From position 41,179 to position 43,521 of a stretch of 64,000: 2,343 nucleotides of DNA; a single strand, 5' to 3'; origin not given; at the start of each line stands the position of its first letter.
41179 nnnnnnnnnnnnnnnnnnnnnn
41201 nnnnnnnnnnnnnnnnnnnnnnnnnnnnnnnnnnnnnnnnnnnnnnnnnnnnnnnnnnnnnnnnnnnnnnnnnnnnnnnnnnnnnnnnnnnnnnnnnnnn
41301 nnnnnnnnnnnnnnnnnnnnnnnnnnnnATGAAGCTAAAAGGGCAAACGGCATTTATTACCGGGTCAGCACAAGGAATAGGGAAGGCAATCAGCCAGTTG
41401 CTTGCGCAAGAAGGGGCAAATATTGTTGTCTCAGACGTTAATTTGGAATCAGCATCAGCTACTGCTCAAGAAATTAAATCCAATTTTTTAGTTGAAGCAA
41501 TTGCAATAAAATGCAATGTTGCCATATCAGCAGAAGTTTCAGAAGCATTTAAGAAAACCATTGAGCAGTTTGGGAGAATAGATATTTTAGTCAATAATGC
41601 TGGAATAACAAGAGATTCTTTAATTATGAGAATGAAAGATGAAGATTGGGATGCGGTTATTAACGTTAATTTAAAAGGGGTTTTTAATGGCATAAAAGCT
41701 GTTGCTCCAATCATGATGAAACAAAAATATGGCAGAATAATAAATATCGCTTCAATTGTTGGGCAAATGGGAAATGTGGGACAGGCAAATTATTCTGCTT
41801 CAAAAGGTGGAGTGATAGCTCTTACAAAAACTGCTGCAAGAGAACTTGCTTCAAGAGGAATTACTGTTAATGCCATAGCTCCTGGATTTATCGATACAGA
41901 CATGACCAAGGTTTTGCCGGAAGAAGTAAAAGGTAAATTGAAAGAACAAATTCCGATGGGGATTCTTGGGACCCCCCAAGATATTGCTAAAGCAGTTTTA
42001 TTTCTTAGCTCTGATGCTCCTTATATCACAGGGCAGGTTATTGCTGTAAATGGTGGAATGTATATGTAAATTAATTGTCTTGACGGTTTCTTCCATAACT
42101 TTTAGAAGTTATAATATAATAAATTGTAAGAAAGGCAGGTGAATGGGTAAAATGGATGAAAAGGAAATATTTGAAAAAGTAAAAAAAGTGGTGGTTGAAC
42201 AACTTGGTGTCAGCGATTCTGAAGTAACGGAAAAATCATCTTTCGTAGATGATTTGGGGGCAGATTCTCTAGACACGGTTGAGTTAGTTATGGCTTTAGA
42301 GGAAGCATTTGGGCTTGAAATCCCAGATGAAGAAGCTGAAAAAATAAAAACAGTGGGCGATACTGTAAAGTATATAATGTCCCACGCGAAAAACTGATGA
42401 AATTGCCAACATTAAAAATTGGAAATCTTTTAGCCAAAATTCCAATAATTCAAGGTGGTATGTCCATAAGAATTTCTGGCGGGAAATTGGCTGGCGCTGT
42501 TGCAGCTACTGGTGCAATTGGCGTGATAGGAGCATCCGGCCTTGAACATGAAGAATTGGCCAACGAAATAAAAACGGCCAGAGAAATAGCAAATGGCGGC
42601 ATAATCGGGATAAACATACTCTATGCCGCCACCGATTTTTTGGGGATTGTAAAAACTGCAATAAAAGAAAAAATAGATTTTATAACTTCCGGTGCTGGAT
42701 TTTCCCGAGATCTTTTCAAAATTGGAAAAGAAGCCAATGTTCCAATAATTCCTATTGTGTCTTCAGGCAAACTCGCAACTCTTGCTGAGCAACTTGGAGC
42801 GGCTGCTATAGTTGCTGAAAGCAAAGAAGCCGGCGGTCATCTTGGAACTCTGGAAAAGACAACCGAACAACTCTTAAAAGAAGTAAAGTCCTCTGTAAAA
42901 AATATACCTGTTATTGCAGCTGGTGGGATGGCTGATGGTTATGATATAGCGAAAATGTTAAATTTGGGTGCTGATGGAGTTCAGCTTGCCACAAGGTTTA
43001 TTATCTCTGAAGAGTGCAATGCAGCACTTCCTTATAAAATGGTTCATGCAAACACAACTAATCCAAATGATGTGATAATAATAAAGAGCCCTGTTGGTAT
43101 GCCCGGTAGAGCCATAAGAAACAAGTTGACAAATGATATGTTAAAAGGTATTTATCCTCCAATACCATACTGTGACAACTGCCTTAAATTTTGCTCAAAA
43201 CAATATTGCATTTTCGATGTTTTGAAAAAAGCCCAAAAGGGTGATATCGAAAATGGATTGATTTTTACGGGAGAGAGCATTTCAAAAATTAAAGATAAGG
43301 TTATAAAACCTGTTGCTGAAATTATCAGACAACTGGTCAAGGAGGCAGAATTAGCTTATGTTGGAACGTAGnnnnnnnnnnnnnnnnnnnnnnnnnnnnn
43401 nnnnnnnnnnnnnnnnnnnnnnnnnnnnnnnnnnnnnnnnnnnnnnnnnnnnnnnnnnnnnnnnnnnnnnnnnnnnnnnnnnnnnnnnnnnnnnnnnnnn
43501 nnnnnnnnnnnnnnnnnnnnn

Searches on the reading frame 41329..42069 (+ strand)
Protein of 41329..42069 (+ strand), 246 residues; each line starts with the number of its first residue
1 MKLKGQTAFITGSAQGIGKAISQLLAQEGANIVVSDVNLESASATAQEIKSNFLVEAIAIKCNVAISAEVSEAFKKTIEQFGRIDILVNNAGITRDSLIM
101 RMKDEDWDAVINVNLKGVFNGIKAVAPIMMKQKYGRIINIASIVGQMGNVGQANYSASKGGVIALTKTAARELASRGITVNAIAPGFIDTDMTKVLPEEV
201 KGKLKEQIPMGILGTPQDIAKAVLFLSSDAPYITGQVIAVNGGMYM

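Call 34: search_protein_families(library=pfam, proteins=[window:41329-42069:+], max_evalue=0.00001)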
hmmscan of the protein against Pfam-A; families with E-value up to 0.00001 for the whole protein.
window:41329-42069:+ (246 aa): 3 families
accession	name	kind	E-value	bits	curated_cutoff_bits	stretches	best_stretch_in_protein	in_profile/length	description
PF13561.12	adh_short_C2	-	4.6e-69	233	27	1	12-244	1-235/236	Enoyl-(Acyl carrier protein) reductase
PF00106.31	adh_short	-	1.8e-65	220.6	26.6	1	6-198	1-192/195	short chain dehydrogenase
PF08659.16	KR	-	3.4e-19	69.9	22.6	1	7-168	2-162/180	KR domain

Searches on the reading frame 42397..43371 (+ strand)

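Call 34: search_protein_families(library=pfam, proteins=[window:42397-43371:+], max_evalue=0.00001)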
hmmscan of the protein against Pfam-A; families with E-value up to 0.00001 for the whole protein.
window:42397-43371:+ (324 aa): 4 families
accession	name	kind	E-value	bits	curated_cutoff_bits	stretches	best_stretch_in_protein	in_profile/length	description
PF03060.21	NMO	-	3.6e-50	171.7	28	2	83-316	104-331/331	Nitronate monooxygenase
PF01070.24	FMN_dh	-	1.5e-06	27.9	24.9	1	123-202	228-306/350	FMN-dependent dehydrogenase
PF01645.23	Glu_synthase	-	2.6e-06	27.3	20.4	0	155-210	262-316/369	Conserved region in glutamate synthase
PF00478.31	IMPDH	-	4.1e-06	26.5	25.6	0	167-207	205-245/345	IMP dehydrogenase / GMP reductase domain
